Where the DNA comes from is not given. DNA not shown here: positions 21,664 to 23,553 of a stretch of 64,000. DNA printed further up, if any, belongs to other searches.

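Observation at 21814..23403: Unusual single ORF fusing half a GT2 domain to a di-cluster ferredoxin and an FrhB/FdhB-like C-terminal domain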

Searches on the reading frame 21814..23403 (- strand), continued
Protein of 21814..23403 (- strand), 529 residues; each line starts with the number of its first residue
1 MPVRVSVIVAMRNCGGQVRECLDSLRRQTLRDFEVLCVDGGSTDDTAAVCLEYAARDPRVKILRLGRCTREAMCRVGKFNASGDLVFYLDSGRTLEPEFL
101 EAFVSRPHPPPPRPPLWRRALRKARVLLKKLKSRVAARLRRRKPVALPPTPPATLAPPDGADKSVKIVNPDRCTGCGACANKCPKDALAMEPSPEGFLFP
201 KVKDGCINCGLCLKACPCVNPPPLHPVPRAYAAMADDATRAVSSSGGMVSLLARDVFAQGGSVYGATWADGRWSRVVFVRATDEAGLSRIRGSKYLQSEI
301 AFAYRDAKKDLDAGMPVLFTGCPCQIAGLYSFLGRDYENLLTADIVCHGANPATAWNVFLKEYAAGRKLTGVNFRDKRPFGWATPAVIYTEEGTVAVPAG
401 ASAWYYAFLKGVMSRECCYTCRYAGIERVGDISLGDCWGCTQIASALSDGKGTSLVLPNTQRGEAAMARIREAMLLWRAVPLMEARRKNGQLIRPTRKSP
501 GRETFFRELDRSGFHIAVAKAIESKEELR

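Call 6: find_homologous_proteins(query=window:21814-23403:-)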
Query window:21814-23403:- (529 aa): 1466 proteins with E <= 0.001 among 8000 candidates; the best 120 are listed.
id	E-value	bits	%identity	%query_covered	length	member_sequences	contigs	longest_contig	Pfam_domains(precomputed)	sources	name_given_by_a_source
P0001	0.0e+0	1226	100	100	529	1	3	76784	PF14697.12,PF12797.13,PF04432.19,PF00037.33,PF12838.13,PF13237.12,PF13183.12,PF13187.12,PF00535.33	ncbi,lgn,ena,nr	ncbi:MAG: Coenzyme F420 hydrogenase/dehydrogenase, beta subunit C-terminal domain [Kiritimatiellae b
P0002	2.7e-116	408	51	67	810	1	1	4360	PF04230.20,PF04432.19,PF00037.33,PF13484.12,PF12838.13,PF25160.2,PF13237.12,PF13183.12,PF13187.12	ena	-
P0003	4.7e-115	403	53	67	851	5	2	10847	PF14697.12,PF04230.20,PF04432.19,PF00037.33,PF12838.13,PF13183.12,PF13187.12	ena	-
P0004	7.3e-115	403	51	67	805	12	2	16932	PF04230.20,PF12797.13,PF04432.19,PF00037.33,PF13484.12,PF12838.13,PF13237.12,PF13183.12,PF12800.13,PF13187.12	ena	-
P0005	7.9e-115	403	51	67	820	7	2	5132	PF14697.12,PF04230.20,PF04432.19,PF12837.13,PF13484.12,PF12838.13,PF12800.13,PF12797.13,PF00037.33,PF13237.12,PF13183.12,PF13187.12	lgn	-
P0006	4.7e-114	400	51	67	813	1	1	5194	PF14697.12,PF04230.20,PF04432.19,PF00037.33,PF13484.12,PF12838.13,PF13237.12,PF13187.12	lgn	-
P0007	4.9e-114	400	49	67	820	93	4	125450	PF14697.12,PF04230.20,PF04432.19,PF12837.13,PF12838.13,PF12800.13,PF12797.13,PF04422.19,PF00037.33,PF25160.2,PF13237.12,PF13183.12,PF13187.12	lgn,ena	-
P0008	3.9e-113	397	49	68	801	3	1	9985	PF14697.12,PF04230.20,PF04432.19,PF00037.33,PF12838.13,PF13237.12,PF13183.12,PF13187.12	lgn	-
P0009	4.7e-113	397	52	67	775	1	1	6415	PF14697.12,PF04230.20,PF12797.13,PF04432.19,PF00037.33,PF13484.12,PF12838.13,PF25160.2,PF13237.12,PF13183.12,PF13187.12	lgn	-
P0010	1.4e-112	395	51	68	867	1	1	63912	PF14697.12,PF04230.20,PF12797.13,PF04432.19,PF00037.33,PF12838.13,PF13237.12,PF13187.12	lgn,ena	-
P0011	1.5e-112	395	48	68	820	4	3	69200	PF14697.12,PF04230.20,PF12797.13,PF04432.19,PF00037.33,PF13484.12,PF12838.13,PF13237.12,PF13183.12,PF12800.13,PF13187.12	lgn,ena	-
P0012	1.7e-112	395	50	67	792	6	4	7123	PF14697.12,PF04230.20,PF04432.19,PF00037.33,PF12838.13,PF13183.12,PF13187.12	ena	-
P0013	1.5e-111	392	49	67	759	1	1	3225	PF14697.12,PF04230.20,PF04432.19,PF04422.19,PF00037.33,PF12838.13,PF13237.12,PF13183.12,PF13187.12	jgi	-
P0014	1.6e-111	392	50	67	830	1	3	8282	PF14697.12,PF04230.20,PF04432.19,PF00037.33,PF12838.13,PF13237.12,PF13183.12,PF12800.13,PF13187.12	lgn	-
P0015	6.2e-111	390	50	67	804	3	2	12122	PF14697.12,PF04230.20,PF04432.19,PF12837.13,PF13484.12,PF12838.13,PF12800.13,PF12797.13,PF00037.33,PF25160.2,PF13237.12,PF13183.12,PF13187.12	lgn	-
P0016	8.3e-111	389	49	67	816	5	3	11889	PF14697.12,PF04230.20,PF12797.13,PF04432.19,PF00037.33,PF13484.12,PF12838.13,PF13237.12,PF13183.12,PF13187.12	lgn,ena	-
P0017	1.4e-110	389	51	67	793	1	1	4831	PF14697.12,PF04230.20,PF04432.19,PF00037.33,PF12838.13,PF13237.12,PF13183.12,PF13187.12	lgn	-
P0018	4.4e-110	387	49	67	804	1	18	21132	PF14697.12,PF04230.20,PF12797.13,PF04432.19,PF00037.33,PF13484.12,PF12838.13,PF13237.12,PF13183.12,PF13187.12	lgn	-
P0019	8.0e-110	386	50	67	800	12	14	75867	PF14697.12,PF04230.20,PF04432.19,PF00037.33,PF13484.12,PF12838.13,PF25160.2,PF13237.12,PF13183.12,PF13187.12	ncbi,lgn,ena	-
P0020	1.2e-109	386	49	67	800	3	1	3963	PF14697.12,PF04230.20,PF12797.13,PF04432.19,PF12837.13,PF00037.33,PF12838.13,PF13237.12,PF13183.12,PF13187.12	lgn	-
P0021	1.2e-109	386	48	67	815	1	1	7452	PF14697.12,PF04230.20,PF04432.19,PF12837.13,PF00037.33,PF13484.12,PF12838.13,PF25160.2,PF13237.12,PF13187.12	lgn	-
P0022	3.0e-109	384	49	67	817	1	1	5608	PF14697.12,PF04230.20,PF04432.19,PF12837.13,PF00037.33,PF13484.12,PF12838.13,PF13237.12,PF13183.12,PF13187.12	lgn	-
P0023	3.2e-109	384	47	69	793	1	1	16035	PF14697.12,PF04230.20,PF04432.19,PF04422.19,PF00037.33,PF12838.13,PF25160.2,PF13237.12,PF13183.12,PF13187.12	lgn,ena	-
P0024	3.5e-109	384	49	67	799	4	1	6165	PF14697.12,PF04230.20,PF04432.19,PF00037.33,PF12838.13,PF13237.12,PF13183.12,PF13187.12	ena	-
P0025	3.6e-109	384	49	67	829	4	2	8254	PF14697.12,PF04230.20,PF04432.19,PF12837.13,PF13484.12,PF12838.13,PF12797.13,PF04422.19,PF00037.33,PF25160.2,PF13237.12,PF13183.12,PF13187.12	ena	-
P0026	6.0e-109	383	49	65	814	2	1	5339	PF14697.12,PF04230.20,PF04432.19,PF04422.19,PF12837.13,PF00037.33,PF12838.13,PF13237.12,PF13183.12,PF12800.13,PF13187.12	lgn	-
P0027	6.2e-109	383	49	67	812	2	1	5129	PF14697.12,PF04230.20,PF12797.13,PF04432.19,PF04422.19,PF00037.33,PF12838.13,PF13237.12,PF13183.12,PF13187.12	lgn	-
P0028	9.1e-109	383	50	66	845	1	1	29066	PF04230.20,PF12797.13,PF04432.19,PF12837.13,PF00037.33,PF12838.13,PF13237.12,PF13187.12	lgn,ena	-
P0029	1.7e-108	382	48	67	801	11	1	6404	PF14697.12,PF04230.20,PF12797.13,PF04432.19,PF12837.13,PF00037.33,PF13484.12,PF12838.13,PF13237.12,PF13183.12,PF13187.12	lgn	-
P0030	1.8e-108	382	50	68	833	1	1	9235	PF14697.12,PF04230.20,PF04432.19,PF00037.33,PF13484.12,PF12838.13,PF13183.12,PF13187.12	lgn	-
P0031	8.2e-108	380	49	67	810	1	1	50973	PF14697.12,PF04230.20,PF04432.19,PF12837.13,PF13484.12,PF12838.13,PF12800.13,PF12797.13,PF00037.33,PF13237.12,PF13183.12,PF13187.12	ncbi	-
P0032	9.2e-108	379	48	66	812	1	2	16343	PF14697.12,PF04230.20,PF04432.19,PF12837.13,PF00037.33,PF13484.12,PF12838.13,PF13237.12,PF13187.12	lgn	-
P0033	9.9e-108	379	48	67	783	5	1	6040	PF14697.12,PF04230.20,PF04432.19,PF00037.33,PF12838.13,PF13237.12,PF13183.12,PF13187.12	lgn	-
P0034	1.9e-107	378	47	67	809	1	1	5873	PF14697.12,PF04230.20,PF04432.19,PF00037.33,PF12838.13,PF13237.12,PF13183.12,PF13187.12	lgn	-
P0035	1.9e-107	378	47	68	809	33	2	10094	PF14697.12,PF04230.20,PF12797.13,PF04432.19,PF12837.13,PF00037.33,PF13484.12,PF12838.13,PF13237.12,PF13183.12,PF13187.12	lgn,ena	-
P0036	4.1e-107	377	47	67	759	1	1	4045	PF14697.12,PF04230.20,PF04432.19,PF04422.19,PF00037.33,PF12838.13,PF13237.12,PF13183.12,PF13187.12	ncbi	-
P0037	5.1e-107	377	48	67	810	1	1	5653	PF14697.12,PF04230.20,PF04432.19,PF04422.19,PF00037.33,PF13484.12,PF12838.13,PF13237.12,PF13183.12,PF13187.12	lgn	-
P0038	7.9e-107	376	49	66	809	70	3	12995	PF14697.12,PF04230.20,PF04432.19,PF12837.13,PF13484.12,PF12838.13,PF12797.13,PF00037.33,PF25160.2,PF13237.12,PF13183.12,PF13187.12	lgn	-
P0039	8.3e-107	376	48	67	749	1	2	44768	PF14697.12,PF04230.20,PF04432.19,PF00037.33,PF12838.13,PF13237.12,PF13183.12,PF13187.12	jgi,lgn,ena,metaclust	metaclust:\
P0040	1.5e-106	375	50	65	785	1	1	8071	PF14697.12,PF04230.20,PF04432.19,PF04422.19,PF00037.33,PF12838.13,PF13237.12,PF13187.12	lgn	-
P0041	1.8e-106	375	48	67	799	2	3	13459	PF14697.12,PF04230.20,PF04432.19,PF00037.33,PF12838.13,PF13237.12,PF13183.12,PF13187.12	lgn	-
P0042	1.9e-106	375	48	67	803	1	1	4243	PF14697.12,PF04230.20,PF04432.19,PF12837.13,PF13484.12,PF12838.13,PF12797.13,PF04422.19,PF00037.33,PF13237.12,PF13183.12,PF13187.12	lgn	-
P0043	2.1e-106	375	49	67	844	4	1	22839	PF14697.12,PF04230.20,PF04432.19,PF00037.33,PF13484.12,PF12838.13,PF25160.2,PF13237.12,PF13183.12,PF13187.12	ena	-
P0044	2.4e-106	375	47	67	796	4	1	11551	PF14697.12,PF04230.20,PF04432.19,PF00037.33,PF12838.13,PF25160.2,PF13237.12,PF13187.12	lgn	-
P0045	3.5e-106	374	47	68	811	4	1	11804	PF14697.12,PF04230.20,PF12797.13,PF04432.19,PF12837.13,PF00037.33,PF13484.12,PF12838.13,PF13237.12,PF13183.12,PF13187.12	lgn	-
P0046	3.5e-106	374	47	67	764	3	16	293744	PF14697.12,PF04230.20,PF12797.13,PF04432.19,PF12837.13,PF00037.33,PF12838.13,PF13237.12,PF13183.12,PF12800.13,PF13187.12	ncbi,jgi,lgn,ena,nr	ncbi:MAG: 4Fe-4S dicluster domain-containing protein [Ruminococcaceae bacterium]|nr:4Fe-4S dicluster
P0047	5.1e-106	374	49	67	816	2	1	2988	PF14697.12,PF04230.20,PF04432.19,PF12837.13,PF12838.13,PF12800.13,PF12797.13,PF04422.19,PF00037.33,PF25160.2,PF13237.12,PF13183.12,PF13187.12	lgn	-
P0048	5.2e-106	374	48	67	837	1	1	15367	PF14697.12,PF04230.20,PF12797.13,PF04432.19,PF04422.19,PF12837.13,PF00037.33,PF13484.12,PF12838.13,PF13237.12,PF13187.12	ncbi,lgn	-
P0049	7.1e-106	373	48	67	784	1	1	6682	PF14697.12,PF04230.20,PF04432.19,PF04422.19,PF00037.33,PF13484.12,PF12838.13,PF13237.12,PF13183.12,PF13187.12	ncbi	-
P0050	8.6e-106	373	48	67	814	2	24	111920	PF14697.12,PF04230.20,PF12797.13,PF04432.19,PF00037.33,PF12838.13,PF13237.12,PF13183.12,PF13187.12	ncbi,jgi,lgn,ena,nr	ncbi:MAG: 4Fe-4S dicluster domain-containing protein [Ruminococcaceae bacterium]|nr:4Fe-4S dicluster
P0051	2.0e-105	372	48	67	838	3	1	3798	PF14697.12,PF04230.20,PF12797.13,PF04432.19,PF12837.13,PF00037.33,PF12838.13,PF13237.12,PF13187.12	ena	-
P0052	2.1e-105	372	48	67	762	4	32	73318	PF14697.12,PF04230.20,PF04432.19,PF12837.13,PF13484.12,PF12838.13,PF12797.13,PF04422.19,PF00037.33,PF25160.2,PF13237.12,PF13183.12,PF13187.12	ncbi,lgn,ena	-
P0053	3.3e-105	371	48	67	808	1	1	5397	PF14697.12,PF04230.20,PF12797.13,PF04432.19,PF00037.33,PF13484.12,PF12838.13,PF13237.12,PF13183.12,PF13187.12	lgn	-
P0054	4.1e-105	371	47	67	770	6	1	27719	PF14697.12,PF04230.20,PF12797.13,PF04432.19,PF12837.13,PF00037.33,PF12838.13,PF13183.12,PF13187.12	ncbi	-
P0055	1.3e-104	369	47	68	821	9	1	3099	PF14697.12,PF04230.20,PF04432.19,PF12837.13,PF12838.13,PF12797.13,PF04422.19,PF00037.33,PF25160.2,PF13237.12,PF13183.12,PF13187.12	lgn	-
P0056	2.5e-104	368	50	67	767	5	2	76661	PF14697.12,PF04230.20,PF12797.13,PF04432.19,PF04422.19,PF12837.13,PF00037.33,PF12838.13,PF13237.12,PF13183.12,PF13187.12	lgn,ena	-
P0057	2.9e-104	368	47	67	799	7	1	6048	PF14697.12,PF04230.20,PF04432.19,PF12837.13,PF13484.12,PF12838.13,PF12797.13,PF04422.19,PF00037.33,PF25160.2,PF13237.12,PF13183.12,PF13187.12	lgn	-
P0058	3.1e-104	368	47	67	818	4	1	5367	PF14697.12,PF04230.20,PF04432.19,PF12837.13,PF12838.13,PF12800.13,PF04422.19,PF00037.33,PF25160.2,PF13237.12,PF13183.12,PF13187.12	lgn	-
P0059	5.8e-104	367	48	67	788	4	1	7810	PF04230.20,PF12797.13,PF04432.19,PF00037.33,PF13484.12,PF12838.13,PF13237.12,PF13183.12,PF13187.12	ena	-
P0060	6.7e-104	367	47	67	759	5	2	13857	PF14697.12,PF04230.20,PF12797.13,PF04432.19,PF00037.33,PF12838.13,PF13237.12,PF13183.12,PF13187.12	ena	-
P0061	6.9e-104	367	48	66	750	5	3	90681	PF14697.12,PF04230.20,PF04432.19,PF12837.13,PF13484.12,PF12838.13,PF12797.13,PF04422.19,PF00037.33,PF13237.12,PF13183.12,PF13187.12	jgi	-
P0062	8.6e-104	366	46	69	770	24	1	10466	PF14697.12,PF04230.20,PF12797.13,PF04432.19,PF12837.13,PF00037.33,PF12838.13,PF13237.12,PF13183.12,PF13187.12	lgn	-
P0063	1.1e-103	366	48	67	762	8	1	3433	PF14697.12,PF04230.20,PF04432.19,PF04422.19,PF12837.13,PF00037.33,PF13484.12,PF12838.13,PF13237.12,PF13183.12,PF13187.12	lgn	-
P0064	1.1e-103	366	47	67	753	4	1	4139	PF14697.12,PF04230.20,PF04432.19,PF04422.19,PF00037.33,PF12838.13,PF13237.12,PF13183.12,PF13187.12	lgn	-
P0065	1.8e-103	365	49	68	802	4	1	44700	PF14697.12,PF04230.20,PF12797.13,PF04432.19,PF00037.33,PF13484.12,PF12838.13,PF13237.12,PF13183.12,PF13187.12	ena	-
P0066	2.0e-103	365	46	67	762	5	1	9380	PF14697.12,PF04230.20,PF04432.19,PF12837.13,PF13484.12,PF12838.13,PF12797.13,PF04422.19,PF00037.33,PF13237.12,PF13183.12,PF13187.12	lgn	-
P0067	2.3e-103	365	46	67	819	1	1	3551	PF14697.12,PF04230.20,PF12797.13,PF04432.19,PF04422.19,PF12837.13,PF00037.33,PF12838.13,PF13237.12,PF13183.12,PF13187.12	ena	-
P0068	3.0e-103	364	47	66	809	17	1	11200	PF14697.12,PF04230.20,PF04432.19,PF12837.13,PF13484.12,PF12838.13,PF12797.13,PF00037.33,PF25160.2,PF13237.12,PF13183.12,PF13187.12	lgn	-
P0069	4.3e-103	364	46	68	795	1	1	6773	PF14697.12,PF04230.20,PF12797.13,PF04432.19,PF00037.33,PF12838.13,PF13237.12,PF13183.12,PF12800.13,PF13187.12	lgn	-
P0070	5.1e-103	364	46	68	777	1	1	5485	PF14697.12,PF04230.20,PF04432.19,PF12837.13,PF13484.12,PF12838.13,PF12797.13,PF00037.33,PF25160.2,PF13237.12,PF13183.12,PF13187.12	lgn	-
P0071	5.7e-103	364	47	68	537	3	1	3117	PF14697.12,PF04230.20,PF12797.13,PF04432.19,PF04422.19,PF00037.33,PF12838.13,PF13237.12,PF13187.12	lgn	-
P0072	6.0e-103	363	48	67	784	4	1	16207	PF14697.12,PF04230.20,PF12797.13,PF04432.19,PF04422.19,PF00037.33,PF13484.12,PF12838.13,PF13237.12,PF13187.12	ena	-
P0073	6.3e-103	363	48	67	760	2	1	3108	PF14697.12,PF04230.20,PF04432.19,PF04422.19,PF00037.33,PF13484.12,PF12838.13,PF13237.12,PF13183.12,PF13187.12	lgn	-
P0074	8.1e-103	363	48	67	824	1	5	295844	PF14697.12,PF04230.20,PF04432.19,PF00037.33,PF12838.13,PF13237.12,PF13183.12,PF13187.12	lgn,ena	-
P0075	8.2e-103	363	48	67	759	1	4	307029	PF14697.12,PF04230.20,PF04432.19,PF04422.19,PF00037.33,PF13484.12,PF12838.13,PF13237.12,PF13187.12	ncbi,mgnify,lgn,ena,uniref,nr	ncbi:hypothetical protein B5F07_02570 [Lachnoclostridium sp. An169]|mgnify:CR=1 FL=1|uniref:polysacc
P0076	8.5e-103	363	47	67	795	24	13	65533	PF14697.12,PF04230.20,PF12797.13,PF04432.19,PF00037.33,PF12838.13,PF13237.12,PF13183.12,PF12800.13,PF13187.12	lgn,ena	-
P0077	1.2e-102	362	47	67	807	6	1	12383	PF14697.12,PF04230.20,PF04432.19,PF12837.13,PF13484.12,PF12838.13,PF12797.13,PF00037.33,PF25160.2,PF13237.12,PF13183.12,PF13187.12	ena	-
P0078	1.5e-102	362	48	67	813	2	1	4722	PF14697.12,PF04230.20,PF04432.19,PF04422.19,PF00037.33,PF12838.13,PF13237.12,PF13183.12,PF13187.12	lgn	-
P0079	1.6e-102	362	47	68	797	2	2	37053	PF14697.12,PF04230.20,PF04432.19,PF00037.33,PF13484.12,PF12838.13,PF13237.12,PF13187.12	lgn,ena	-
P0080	1.6e-102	362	47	68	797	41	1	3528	PF14697.12,PF04230.20,PF04432.19,PF00037.33,PF13484.12,PF12838.13,PF13237.12,PF13187.12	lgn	-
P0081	1.7e-102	362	48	68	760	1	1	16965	PF14697.12,PF04230.20,PF04432.19,PF00037.33,PF12838.13,PF13237.12,PF13183.12,PF13187.12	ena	-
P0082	2.0e-102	362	46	67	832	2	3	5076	PF14697.12,PF04230.20,PF04432.19,PF12837.13,PF00037.33,PF13484.12,PF12838.13,PF13183.12,PF13187.12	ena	-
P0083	3.3e-102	361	47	67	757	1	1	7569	PF14697.12,PF04230.20,PF12797.13,PF04432.19,PF12837.13,PF00037.33,PF13484.12,PF12838.13,PF13237.12,PF13187.12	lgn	-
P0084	5.9e-102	360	46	67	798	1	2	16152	PF14697.12,PF04230.20,PF04432.19,PF04422.19,PF00037.33,PF12838.13,PF13237.12,PF13183.12,PF12800.13,PF13187.12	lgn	-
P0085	6.2e-102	360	46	67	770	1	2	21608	PF14697.12,PF04230.20,PF04432.19,PF04422.19,PF12837.13,PF00037.33,PF13484.12,PF12838.13,PF13237.12,PF13187.12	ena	-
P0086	1.2e-101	359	46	67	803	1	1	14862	PF14697.12,PF04230.20,PF04432.19,PF04422.19,PF00037.33,PF13484.12,PF12838.13,PF25160.2,PF13237.12,PF13183.12,PF13187.12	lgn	-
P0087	4.6e-101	357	47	67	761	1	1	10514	PF04230.20,PF04432.19,PF04422.19,PF12837.13,PF00037.33,PF12838.13,PF13237.12,PF13183.12,PF13187.12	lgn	-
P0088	5.6e-101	357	46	67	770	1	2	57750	PF14697.12,PF04230.20,PF04432.19,PF00037.33,PF12838.13,PF13237.12,PF13187.12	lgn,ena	-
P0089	6.7e-101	357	46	70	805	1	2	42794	PF14697.12,PF04230.20,PF12797.13,PF04432.19,PF12837.13,PF00037.33,PF12838.13,PF13237.12,PF13183.12,PF13187.12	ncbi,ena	-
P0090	9.0e-101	356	46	68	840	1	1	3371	PF14697.12,PF04230.20,PF12797.13,PF04432.19,PF12837.13,PF00037.33,PF13484.12,PF12838.13,PF13237.12,PF13183.12,PF13187.12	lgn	-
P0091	9.6e-101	356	44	67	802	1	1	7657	PF14697.12,PF04230.20,PF12797.13,PF04432.19,PF12837.13,PF00037.33,PF13484.12,PF12838.13,PF13237.12,PF13183.12,PF13187.12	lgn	-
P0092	9.7e-101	356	44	70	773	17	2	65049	PF14697.12,PF04230.20,PF04432.19,PF04422.19,PF00037.33,PF12838.13,PF13237.12,PF13187.12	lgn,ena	-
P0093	1.1e-100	356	46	67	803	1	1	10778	PF14697.12,PF04230.20,PF04432.19,PF00037.33,PF13484.12,PF12838.13,PF13534.12,PF13237.12,PF13183.12,PF13187.12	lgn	-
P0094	1.8e-100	355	46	67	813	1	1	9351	PF14697.12,PF04230.20,PF12797.13,PF04432.19,PF00037.33,PF12838.13,PF25160.2,PF13237.12,PF13183.12,PF13187.12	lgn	-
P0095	1.8e-100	355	47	67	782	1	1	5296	PF14697.12,PF04230.20,PF04432.19,PF12837.13,PF13484.12,PF12838.13,PF12800.13,PF12797.13,PF04422.19,PF00037.33,PF25160.2,PF13237.12,PF13183.12,PF13187.12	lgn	-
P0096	2.1e-100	355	47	70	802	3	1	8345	PF14697.12,PF04230.20,PF12797.13,PF04432.19,PF04422.19,PF12837.13,PF00037.33,PF12838.13,PF13237.12,PF13187.12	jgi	-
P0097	2.3e-100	355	46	67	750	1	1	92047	PF14697.12,PF04230.20,PF04432.19,PF12837.13,PF13484.12,PF12838.13,PF12797.13,PF04422.19,PF00037.33,PF13237.12,PF13183.12,PF13187.12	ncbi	-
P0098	2.7e-100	355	43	67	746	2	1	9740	PF14697.12,PF04230.20,PF04432.19,PF00037.33,PF12838.13,PF13187.12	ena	-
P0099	3.7e-100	354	48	67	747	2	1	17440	PF14697.12,PF04230.20,PF04432.19,PF12837.13,PF00037.33,PF12838.13,PF13237.12,PF13183.12,PF13187.12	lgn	-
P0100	4.1e-100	354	47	67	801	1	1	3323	PF14697.12,PF04230.20,PF12797.13,PF04432.19,PF00037.33,PF12838.13,PF13237.12,PF13183.12,PF13187.12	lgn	-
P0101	5.4e-100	354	46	67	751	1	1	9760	PF14697.12,PF04230.20,PF04432.19,PF12837.13,PF00037.33,PF12838.13,PF25160.2,PF13237.12,PF13183.12,PF13187.12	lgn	-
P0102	6.5e-100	353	45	67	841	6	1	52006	PF14697.12,PF04230.20,PF04432.19,PF12837.13,PF13484.12,PF12838.13,PF12800.13,PF12797.13,PF00037.33,PF13237.12,PF13183.12,PF13187.12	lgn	-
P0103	1.2e-99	353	50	62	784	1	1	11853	PF04230.20,PF04432.19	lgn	-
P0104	2.3e-99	352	46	67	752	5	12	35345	PF14697.12,PF04230.20,PF12797.13,PF04432.19,PF12837.13,PF00037.33,PF13484.12,PF12838.13,PF13237.12,PF13183.12,PF13187.12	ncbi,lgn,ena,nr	ncbi:MAG: polysaccharide pyruvyl transferase family protein [Lachnospiraceae bacterium]|nr:polysacch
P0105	3.5e-99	351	46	67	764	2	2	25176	PF14697.12,PF04230.20,PF04432.19,PF04422.19,PF00037.33,PF13484.12,PF12838.13,PF13237.12,PF13187.12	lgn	-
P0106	4.1e-99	351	45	67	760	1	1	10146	PF04230.20,PF04432.19,PF04422.19,PF12837.13,PF00037.33,PF13484.12,PF12838.13,PF13237.12,PF13183.12,PF13187.12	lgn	-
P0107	4.6e-99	351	47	66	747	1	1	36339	PF14697.12,PF04230.20,PF12797.13,PF04432.19,PF00037.33,PF13484.12,PF12838.13,PF25160.2,PF13237.12,PF13187.12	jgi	-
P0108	7.6e-99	350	47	69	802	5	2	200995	PF14697.12,PF04230.20,PF12797.13,PF04432.19,PF04422.19,PF12837.13,PF00037.33,PF12838.13,PF13237.12,PF13183.12,PF13187.12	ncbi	-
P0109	2.9e-98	348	48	67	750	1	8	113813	PF14697.12,PF04230.20,PF12797.13,PF04432.19,PF12837.13,PF00037.33,PF12838.13,PF13237.12,PF13187.12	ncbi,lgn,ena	-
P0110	3.1e-98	348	47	66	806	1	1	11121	PF14697.12,PF04230.20,PF04432.19,PF12837.13,PF12838.13,PF12800.13,PF12797.13,PF04422.19,PF00037.33,PF25160.2,PF13237.12,PF13183.12,PF13187.12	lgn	-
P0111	3.3e-98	348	46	67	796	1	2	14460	PF14697.12,PF04230.20,PF04432.19,PF04422.19,PF00037.33,PF12838.13,PF13237.12,PF13187.12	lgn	-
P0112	5.5e-98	347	46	67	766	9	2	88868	PF14697.12,PF04230.20,PF12797.13,PF04432.19,PF04422.19,PF12837.13,PF00037.33,PF12838.13,PF13237.12,PF13183.12,PF13187.12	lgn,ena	-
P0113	7.7e-98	347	46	67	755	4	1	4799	PF14697.12,PF04230.20,PF04432.19,PF12837.13,PF13484.12,PF12838.13,PF12800.13,PF12797.13,PF04422.19,PF00037.33,PF13237.12,PF13187.12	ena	-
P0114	7.8e-98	347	45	66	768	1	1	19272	PF14697.12,PF04230.20,PF04432.19,PF12837.13,PF12838.13,PF12800.13,PF12797.13,PF04422.19,PF00037.33,PF13237.12,PF13183.12,PF13187.12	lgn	-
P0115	2.7e-97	345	45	67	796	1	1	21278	PF14697.12,PF04230.20,PF04432.19,PF00037.33,PF12838.13,PF13237.12,PF13187.12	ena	-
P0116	3.4e-97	344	46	67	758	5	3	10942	PF14697.12,PF04230.20,PF04432.19,PF12837.13,PF13484.12,PF12838.13,PF12797.13,PF04422.19,PF00037.33,PF13237.12,PF13183.12,PF13187.12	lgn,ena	-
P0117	4.1e-97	344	47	67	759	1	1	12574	PF14697.12,PF04230.20,PF12797.13,PF04432.19,PF04422.19,PF12837.13,PF00037.33,PF12838.13,PF25160.2,PF13237.12,PF13187.12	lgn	-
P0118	6.8e-97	344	45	67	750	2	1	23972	PF14697.12,PF04230.20,PF12797.13,PF04432.19,PF04422.19,PF12837.13,PF00037.33,PF12838.13,PF13237.12,PF13187.12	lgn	-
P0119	9.0e-97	343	45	67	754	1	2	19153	PF04230.20,PF04432.19,PF00037.33,PF13484.12,PF12838.13,PF13237.12,PF13187.12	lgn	-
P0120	9.6e-97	343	45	68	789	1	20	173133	PF14697.12,PF04230.20,PF04432.19,PF12838.13,PF13237.12,PF13187.12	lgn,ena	-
